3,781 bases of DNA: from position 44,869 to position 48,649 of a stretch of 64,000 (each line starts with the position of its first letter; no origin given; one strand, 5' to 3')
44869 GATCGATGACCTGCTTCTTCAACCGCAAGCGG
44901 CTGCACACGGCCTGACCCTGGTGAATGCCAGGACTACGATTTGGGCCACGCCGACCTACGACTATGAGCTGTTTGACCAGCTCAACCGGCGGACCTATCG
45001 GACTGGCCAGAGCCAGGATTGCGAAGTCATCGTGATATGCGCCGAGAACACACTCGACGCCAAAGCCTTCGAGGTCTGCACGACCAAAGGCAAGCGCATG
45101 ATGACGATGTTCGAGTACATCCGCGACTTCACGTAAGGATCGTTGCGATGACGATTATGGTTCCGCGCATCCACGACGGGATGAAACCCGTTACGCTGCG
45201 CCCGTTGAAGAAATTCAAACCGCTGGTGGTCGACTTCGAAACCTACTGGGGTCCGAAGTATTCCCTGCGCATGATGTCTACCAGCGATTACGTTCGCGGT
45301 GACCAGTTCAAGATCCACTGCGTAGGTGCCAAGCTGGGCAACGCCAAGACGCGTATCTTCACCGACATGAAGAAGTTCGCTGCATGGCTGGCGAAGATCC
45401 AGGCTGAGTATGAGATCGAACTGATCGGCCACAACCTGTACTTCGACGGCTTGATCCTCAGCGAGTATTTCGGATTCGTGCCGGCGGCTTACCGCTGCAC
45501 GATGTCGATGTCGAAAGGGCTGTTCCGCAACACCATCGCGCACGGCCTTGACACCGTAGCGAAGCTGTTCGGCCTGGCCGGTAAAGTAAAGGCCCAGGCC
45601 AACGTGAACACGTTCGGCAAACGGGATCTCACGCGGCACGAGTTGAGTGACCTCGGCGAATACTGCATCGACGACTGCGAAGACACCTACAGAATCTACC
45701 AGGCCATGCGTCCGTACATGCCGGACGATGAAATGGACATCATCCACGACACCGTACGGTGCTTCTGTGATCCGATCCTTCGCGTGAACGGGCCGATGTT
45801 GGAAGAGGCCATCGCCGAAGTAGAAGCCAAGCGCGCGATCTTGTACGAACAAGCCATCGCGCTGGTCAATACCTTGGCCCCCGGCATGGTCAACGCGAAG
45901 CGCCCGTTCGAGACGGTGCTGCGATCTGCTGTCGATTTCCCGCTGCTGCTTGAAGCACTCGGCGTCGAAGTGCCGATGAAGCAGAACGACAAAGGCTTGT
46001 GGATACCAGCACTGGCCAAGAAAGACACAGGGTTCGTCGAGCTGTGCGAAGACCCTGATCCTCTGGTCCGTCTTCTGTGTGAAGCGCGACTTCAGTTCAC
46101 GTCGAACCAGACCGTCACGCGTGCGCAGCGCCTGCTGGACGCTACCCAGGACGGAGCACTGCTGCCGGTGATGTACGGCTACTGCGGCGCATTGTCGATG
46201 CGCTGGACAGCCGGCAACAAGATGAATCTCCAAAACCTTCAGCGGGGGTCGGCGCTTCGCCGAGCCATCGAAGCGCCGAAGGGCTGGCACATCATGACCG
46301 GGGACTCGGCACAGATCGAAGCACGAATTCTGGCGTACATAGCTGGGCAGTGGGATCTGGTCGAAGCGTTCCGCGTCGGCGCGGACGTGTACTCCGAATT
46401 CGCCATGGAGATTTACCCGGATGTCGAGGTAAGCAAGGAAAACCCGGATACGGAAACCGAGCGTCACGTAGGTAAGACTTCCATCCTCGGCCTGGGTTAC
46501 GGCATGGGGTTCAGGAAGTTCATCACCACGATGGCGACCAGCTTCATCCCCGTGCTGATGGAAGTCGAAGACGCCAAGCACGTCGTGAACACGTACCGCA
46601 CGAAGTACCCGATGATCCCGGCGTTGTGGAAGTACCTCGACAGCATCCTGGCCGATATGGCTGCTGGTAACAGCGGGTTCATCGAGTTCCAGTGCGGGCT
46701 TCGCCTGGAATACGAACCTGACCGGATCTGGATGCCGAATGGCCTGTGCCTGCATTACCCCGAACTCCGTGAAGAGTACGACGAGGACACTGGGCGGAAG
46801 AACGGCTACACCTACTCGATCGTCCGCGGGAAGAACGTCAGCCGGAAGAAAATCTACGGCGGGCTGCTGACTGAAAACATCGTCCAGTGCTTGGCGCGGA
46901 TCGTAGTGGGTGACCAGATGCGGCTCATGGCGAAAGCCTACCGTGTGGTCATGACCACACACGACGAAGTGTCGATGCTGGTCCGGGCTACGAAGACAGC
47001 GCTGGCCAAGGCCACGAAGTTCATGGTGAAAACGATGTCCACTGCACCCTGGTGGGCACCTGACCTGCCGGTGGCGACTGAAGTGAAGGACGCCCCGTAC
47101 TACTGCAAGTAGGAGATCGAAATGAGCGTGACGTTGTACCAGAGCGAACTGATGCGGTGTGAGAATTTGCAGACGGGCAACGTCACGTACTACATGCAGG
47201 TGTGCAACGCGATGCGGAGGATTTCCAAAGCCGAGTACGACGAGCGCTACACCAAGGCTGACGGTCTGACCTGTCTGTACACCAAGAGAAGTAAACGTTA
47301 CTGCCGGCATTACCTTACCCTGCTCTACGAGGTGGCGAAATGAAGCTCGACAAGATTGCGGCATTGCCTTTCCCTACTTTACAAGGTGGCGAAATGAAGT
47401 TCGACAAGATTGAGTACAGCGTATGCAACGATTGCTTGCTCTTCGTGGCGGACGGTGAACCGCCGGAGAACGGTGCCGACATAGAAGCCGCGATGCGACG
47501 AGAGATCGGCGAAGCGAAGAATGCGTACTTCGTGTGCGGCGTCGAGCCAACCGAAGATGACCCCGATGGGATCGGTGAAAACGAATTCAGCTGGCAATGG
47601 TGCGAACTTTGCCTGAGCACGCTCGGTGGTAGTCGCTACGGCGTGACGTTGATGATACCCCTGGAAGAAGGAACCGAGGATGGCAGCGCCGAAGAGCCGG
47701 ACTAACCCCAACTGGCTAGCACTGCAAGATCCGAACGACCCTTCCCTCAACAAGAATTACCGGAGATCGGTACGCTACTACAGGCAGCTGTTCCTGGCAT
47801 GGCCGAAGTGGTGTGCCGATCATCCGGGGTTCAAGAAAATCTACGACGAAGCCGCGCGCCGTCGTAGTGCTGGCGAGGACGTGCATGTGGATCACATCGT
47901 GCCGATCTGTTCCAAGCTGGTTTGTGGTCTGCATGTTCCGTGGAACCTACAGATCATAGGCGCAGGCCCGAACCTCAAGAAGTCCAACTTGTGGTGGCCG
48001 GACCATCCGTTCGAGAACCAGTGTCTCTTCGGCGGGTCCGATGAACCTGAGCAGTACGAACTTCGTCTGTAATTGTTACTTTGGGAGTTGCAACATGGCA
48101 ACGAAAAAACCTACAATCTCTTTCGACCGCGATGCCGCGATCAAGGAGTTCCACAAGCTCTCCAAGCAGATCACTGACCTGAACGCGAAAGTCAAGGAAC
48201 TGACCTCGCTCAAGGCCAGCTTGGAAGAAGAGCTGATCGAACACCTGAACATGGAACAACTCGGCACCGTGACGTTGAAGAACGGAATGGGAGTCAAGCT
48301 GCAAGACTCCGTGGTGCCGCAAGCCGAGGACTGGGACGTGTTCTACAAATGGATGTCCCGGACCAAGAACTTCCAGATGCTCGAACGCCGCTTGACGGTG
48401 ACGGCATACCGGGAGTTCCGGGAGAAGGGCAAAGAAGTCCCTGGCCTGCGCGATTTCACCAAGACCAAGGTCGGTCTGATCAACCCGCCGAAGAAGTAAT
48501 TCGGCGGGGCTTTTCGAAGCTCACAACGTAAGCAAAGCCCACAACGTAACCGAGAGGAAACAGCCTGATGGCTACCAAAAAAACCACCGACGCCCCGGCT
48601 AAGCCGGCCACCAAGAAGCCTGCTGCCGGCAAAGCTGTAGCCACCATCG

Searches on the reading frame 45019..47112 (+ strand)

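Call 21: search_protein_families(library=phrogs, max_evalue=0.001, proteins=[window:45019-47112:+])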
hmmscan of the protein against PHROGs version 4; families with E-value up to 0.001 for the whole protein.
window:45019-47112:+ (697 aa): 5 families
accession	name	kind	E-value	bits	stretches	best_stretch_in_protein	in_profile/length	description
phrog_17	-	DNA, RNA and nucleotide metabolism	6.7e-89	300.4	1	50-691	656-1226/1445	DNA polymerase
phrog_10285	-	DNA, RNA and nucleotide metabolism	1.8e-30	107.1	1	403-696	31-319/321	DNA polymerase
phrog_7766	-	DNA, RNA and nucleotide metabolism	9.8e-22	78.3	1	516-697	5-185/186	DNA polymerase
phrog_403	-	DNA, RNA and nucleotide metabolism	2.9e-08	34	1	135-249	144-269/321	DNA polymerase exonuclease subunit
phrog_2573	-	DNA, RNA and nucleotide metabolism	3.6e-07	30.7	1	414-677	6-249/336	DNA polymerase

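Call 23: search_protein_families(library=pfam, max_evalue=0.01, proteins=[window:45019-47112:+])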
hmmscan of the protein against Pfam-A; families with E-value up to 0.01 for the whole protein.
window:45019-47112:+ (697 aa): 2 families
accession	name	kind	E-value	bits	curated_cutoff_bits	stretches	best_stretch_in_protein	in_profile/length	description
PF00476.26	DNA_pol_A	-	4e-19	69.3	34.3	1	400-546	124-261/381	DNA polymerase family A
PF01612.26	DNA_pol_A_exo1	-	2.7e-07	31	23.6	1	120-232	64-170/173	3'-5' exonuclease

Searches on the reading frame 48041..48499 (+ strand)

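Call 104: search_protein_families(library=pfam, max_evalue=0.01, proteins=[window:48041-48499:+])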
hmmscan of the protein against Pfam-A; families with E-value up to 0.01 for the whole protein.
window:48041-48499:+ (152 aa): 2 families
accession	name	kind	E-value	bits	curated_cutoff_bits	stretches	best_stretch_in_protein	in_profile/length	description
PF23984.1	DUF7307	-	6.7e-06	26.5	27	1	34-112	6-87/129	Pam3 gp33-like protein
PF12834.13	Phage_int_SAM_2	-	1.8e-05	25.6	22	1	33-85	25-77/91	Phage integrase, N-terminal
